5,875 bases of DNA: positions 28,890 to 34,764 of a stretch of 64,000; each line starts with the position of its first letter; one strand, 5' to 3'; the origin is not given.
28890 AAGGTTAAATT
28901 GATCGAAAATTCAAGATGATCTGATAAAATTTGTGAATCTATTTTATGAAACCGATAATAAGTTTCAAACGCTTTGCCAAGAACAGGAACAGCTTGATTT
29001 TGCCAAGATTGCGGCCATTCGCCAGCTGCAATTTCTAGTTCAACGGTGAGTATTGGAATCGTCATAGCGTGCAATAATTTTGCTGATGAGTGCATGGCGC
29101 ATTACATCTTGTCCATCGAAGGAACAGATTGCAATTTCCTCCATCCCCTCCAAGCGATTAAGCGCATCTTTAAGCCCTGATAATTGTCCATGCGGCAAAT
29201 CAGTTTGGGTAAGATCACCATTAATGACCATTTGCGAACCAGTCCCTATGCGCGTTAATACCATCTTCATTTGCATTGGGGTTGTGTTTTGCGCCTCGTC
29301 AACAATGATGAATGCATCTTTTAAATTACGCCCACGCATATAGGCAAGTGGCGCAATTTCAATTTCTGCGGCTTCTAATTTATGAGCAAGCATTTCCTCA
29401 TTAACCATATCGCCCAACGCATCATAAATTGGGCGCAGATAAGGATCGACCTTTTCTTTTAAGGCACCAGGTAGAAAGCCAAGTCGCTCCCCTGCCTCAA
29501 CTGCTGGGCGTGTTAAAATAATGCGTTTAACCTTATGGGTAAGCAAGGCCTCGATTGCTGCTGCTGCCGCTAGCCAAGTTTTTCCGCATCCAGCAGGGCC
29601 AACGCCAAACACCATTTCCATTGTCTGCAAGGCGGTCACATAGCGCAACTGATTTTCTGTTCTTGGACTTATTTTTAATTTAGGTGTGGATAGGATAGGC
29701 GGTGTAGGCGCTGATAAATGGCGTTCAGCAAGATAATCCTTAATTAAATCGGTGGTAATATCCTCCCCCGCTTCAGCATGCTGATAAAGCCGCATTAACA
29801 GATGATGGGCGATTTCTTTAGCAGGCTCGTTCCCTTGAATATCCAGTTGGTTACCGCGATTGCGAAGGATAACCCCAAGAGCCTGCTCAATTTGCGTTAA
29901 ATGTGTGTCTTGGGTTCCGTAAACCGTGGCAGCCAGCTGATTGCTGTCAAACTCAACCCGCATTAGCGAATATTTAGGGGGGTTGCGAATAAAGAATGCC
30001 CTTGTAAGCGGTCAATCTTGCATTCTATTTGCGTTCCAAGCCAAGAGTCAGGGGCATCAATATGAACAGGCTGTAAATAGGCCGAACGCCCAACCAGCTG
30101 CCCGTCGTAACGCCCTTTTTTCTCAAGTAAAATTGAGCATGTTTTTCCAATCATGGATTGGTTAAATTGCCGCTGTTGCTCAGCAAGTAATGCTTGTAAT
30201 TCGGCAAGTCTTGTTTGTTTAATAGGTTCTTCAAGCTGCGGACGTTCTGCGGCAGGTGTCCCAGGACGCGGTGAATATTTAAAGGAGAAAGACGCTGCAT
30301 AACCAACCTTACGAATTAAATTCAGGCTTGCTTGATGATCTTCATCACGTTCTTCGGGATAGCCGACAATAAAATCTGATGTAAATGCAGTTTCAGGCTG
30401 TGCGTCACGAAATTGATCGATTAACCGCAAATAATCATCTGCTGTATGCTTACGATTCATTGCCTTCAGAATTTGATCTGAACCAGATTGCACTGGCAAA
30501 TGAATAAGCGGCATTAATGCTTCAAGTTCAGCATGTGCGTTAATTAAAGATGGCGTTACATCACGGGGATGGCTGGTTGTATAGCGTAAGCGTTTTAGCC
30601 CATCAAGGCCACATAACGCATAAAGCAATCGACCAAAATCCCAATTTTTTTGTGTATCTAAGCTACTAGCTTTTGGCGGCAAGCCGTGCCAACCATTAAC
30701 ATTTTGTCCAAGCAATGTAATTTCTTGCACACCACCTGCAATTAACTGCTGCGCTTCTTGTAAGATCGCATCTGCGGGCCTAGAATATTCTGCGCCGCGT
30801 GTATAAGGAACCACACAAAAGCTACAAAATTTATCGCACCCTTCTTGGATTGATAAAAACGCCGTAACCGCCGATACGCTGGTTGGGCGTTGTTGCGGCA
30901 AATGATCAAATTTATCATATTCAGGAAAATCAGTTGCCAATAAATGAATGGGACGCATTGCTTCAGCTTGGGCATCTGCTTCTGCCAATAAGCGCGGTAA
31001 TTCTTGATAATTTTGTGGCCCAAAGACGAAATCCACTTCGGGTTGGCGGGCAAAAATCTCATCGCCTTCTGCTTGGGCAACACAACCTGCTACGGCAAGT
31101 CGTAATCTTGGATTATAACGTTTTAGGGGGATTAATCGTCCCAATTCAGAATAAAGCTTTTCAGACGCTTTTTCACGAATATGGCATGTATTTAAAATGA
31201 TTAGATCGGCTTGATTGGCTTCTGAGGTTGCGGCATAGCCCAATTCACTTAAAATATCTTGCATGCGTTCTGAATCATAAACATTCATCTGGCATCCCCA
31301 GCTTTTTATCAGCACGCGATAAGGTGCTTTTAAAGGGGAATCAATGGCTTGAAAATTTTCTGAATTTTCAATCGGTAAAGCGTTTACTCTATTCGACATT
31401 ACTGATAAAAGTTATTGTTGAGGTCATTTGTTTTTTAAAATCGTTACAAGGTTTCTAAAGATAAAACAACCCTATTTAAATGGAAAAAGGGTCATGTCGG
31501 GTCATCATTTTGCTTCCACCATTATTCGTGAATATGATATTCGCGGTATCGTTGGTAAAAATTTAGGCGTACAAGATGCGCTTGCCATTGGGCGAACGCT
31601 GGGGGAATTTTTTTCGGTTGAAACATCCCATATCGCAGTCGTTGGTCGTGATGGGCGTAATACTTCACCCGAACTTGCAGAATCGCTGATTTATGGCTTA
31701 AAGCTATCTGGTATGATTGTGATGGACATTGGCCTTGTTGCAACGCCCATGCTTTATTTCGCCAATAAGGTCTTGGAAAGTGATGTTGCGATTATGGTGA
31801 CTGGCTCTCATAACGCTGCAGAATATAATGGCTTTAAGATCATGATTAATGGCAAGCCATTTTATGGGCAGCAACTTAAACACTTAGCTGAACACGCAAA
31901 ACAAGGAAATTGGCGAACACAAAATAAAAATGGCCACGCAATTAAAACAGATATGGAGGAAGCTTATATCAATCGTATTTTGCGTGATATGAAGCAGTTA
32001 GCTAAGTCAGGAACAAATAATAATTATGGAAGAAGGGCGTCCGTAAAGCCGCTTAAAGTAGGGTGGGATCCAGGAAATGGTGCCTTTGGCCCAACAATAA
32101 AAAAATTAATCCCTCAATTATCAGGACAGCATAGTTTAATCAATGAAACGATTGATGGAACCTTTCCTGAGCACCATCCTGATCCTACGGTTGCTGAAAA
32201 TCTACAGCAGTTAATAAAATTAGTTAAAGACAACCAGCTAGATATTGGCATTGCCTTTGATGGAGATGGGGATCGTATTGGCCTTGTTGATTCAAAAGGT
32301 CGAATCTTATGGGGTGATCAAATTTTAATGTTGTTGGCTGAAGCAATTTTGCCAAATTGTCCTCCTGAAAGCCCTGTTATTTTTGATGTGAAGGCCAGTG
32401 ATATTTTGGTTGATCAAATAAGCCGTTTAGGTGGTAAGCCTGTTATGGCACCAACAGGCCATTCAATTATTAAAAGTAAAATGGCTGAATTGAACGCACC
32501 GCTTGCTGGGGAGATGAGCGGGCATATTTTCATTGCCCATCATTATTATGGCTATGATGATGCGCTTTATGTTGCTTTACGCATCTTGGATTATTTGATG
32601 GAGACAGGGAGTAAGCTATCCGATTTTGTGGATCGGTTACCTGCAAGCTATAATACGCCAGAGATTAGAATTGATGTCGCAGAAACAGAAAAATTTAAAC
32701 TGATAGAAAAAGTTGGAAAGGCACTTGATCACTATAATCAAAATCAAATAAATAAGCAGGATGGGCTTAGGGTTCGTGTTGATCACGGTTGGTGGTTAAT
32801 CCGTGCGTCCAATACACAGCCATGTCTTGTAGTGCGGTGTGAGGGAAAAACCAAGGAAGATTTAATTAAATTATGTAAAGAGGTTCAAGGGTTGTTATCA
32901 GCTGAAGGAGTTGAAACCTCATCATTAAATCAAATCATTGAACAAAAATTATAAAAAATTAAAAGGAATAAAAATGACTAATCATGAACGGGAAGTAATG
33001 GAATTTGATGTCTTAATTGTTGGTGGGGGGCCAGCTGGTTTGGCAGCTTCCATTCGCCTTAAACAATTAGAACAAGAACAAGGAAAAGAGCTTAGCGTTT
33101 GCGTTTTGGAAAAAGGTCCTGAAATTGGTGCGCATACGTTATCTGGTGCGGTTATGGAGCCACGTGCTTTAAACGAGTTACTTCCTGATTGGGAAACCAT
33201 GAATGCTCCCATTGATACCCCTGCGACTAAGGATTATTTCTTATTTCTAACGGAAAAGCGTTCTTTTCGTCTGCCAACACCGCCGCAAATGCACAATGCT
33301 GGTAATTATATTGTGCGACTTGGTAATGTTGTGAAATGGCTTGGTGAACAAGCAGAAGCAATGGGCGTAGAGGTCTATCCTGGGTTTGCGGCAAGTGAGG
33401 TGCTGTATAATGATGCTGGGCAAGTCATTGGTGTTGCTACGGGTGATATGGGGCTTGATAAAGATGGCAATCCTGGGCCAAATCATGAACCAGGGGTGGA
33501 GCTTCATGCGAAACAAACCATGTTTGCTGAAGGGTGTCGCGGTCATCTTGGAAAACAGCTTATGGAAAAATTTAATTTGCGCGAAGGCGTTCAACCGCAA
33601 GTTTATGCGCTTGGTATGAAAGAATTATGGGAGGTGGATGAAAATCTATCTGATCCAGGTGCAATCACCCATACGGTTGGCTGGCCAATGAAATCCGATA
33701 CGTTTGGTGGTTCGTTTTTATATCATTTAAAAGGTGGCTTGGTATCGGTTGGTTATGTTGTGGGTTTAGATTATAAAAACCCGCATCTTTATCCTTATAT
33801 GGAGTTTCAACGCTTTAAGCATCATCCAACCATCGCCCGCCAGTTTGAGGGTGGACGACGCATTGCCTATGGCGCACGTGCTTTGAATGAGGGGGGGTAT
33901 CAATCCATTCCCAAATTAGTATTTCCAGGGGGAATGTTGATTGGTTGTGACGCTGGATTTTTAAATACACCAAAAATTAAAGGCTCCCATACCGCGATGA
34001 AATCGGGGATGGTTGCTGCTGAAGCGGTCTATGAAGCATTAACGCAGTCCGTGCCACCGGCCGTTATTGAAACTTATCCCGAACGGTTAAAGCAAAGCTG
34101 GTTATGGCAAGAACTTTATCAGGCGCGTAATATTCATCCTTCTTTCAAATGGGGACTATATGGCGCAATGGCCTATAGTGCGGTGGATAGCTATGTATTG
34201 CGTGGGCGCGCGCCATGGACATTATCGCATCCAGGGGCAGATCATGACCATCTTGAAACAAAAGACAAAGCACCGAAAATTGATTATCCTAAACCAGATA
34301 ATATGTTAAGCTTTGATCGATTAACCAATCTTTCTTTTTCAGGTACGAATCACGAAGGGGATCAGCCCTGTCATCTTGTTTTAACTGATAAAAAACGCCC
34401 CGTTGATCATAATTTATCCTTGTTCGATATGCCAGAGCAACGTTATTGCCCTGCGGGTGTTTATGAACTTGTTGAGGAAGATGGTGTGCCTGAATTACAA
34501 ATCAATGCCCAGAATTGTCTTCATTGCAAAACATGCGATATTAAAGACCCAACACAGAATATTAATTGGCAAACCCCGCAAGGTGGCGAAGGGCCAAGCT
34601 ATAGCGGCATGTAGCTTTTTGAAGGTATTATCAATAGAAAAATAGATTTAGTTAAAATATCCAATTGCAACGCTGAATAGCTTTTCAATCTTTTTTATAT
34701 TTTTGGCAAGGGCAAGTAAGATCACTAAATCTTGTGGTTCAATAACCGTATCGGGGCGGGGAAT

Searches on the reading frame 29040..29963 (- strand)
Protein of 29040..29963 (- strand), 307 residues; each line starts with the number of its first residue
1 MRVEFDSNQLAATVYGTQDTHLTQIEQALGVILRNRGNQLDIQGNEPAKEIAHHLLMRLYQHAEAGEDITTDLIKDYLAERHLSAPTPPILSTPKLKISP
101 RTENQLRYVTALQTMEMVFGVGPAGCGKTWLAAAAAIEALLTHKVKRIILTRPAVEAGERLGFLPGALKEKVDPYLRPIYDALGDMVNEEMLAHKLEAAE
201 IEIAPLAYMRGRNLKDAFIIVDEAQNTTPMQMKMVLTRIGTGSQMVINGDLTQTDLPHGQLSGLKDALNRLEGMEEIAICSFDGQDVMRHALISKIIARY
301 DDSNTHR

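Call 55: search_protein_families(library=pfam, proteins=[window:29040-29963:-], max_evalue=0.00001)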
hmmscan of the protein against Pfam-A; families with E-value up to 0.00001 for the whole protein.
window:29040-29963:- (307 aa): 3 families
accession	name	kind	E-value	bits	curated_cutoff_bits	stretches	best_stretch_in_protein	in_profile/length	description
PF02562.22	PhoH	-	5.2e-87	291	27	1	97-301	1-205/205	PhoH-like protein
PF13245.12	AAA_19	-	4e-06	27.5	25.1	0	114-254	10-129/134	AAA domain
PF13604.12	AAA_30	-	5.3e-06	26.7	27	0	103-254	4-128/191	AAA domain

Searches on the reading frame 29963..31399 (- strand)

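Call 55: search_protein_families(library=pfam, proteins=[window:29963-31399:-], max_evalue=0.00001)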
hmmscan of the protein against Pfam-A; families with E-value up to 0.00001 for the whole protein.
window:29963-31399:- (478 aa): 2 families
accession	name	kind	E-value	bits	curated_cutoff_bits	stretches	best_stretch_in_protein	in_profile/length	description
PF00919.26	UPF0004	-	2e-31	108.3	27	1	28-127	1-98/98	Uncharacterized protein family UPF0004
PF04055.27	Radical_SAM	-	3.9e-25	89.4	29.5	1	183-361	2-165/166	Radical SAM superfamily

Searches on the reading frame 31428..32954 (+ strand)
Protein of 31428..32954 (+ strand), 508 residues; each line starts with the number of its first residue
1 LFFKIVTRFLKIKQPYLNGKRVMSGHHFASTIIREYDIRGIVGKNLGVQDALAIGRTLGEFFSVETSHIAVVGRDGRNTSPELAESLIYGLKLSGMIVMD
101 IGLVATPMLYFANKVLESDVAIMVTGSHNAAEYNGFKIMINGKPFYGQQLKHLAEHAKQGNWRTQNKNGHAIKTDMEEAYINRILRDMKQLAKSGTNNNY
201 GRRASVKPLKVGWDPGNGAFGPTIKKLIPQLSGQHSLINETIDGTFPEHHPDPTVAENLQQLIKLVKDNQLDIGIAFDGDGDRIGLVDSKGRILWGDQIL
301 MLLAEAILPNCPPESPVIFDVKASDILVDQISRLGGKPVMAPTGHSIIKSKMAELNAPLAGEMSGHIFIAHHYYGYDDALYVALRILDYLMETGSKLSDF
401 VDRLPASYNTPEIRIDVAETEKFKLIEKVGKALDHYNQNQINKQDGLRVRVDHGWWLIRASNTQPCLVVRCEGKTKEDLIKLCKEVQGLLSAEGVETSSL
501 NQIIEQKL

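Call 7: search_protein_families(library=ncbifam, proteins=[window:31428-32954:+], max_evalue=0.00001)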
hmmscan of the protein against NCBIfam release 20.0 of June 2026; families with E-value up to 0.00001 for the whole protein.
window:31428-32954:+ (508 aa): 6 families
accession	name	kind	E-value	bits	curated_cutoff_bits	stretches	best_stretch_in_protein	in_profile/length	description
NF046027.1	PhglucPhmanMutPgmG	equivalog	2.3e-175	583.7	600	1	26-497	3-457/460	phosphoglucomutase/phosphomannomutase PgmG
TIGR03990.1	Arch_GlmM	equivalog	1.5e-96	324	439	1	33-487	4-441/444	phosphoglucosamine mutase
NF007088.0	PRK09542.1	equivalog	7.7e-75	252.6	618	1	29-491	8-454/456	phosphomannomutase/phosphoglucomutase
NF011943.0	PRK15414.1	subfamily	9e-58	196.4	801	1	31-481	5-444/456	phosphomannomutase CpsG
TIGR01455.1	glmM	equivalog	1e-48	166.1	447.55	1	38-486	6-436/442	phosphoglucosamine mutase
NF005737.0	PRK07564.1-1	equivalog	2.4e-08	33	378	1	67-308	50-307/543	alpha-D-glucose phosphate-specific phosphoglucomutase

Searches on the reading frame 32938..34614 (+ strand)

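Call 7: search_protein_families(library=ncbifam, proteins=[window:32938-34614:+], max_evalue=0.00001)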
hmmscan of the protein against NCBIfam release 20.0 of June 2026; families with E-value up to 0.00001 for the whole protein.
window:32938-34614:+ (558 aa): 4 families
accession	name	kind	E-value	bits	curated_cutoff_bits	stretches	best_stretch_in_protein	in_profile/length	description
NF007450.0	PRK10015.1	subfamily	5.5e-27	94.6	466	1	22-399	5-367/429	FAD-dependent oxidoreductase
NF007542.0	PRK10157.1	subfamily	2.3e-23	82.6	610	1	23-370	6-337/428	FAD-dependent oxidoreductase FixC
TIGR02032.1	GG-red-SF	subfamily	1.2e-07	31.8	158.8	1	23-364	1-297/297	geranylgeranyl reductase family protein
NF041080.1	DGGGPL_reductase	equivalog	2.2e-07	30.1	580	1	22-370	1-317/447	digeranylgeranylglycerophospholipid reductase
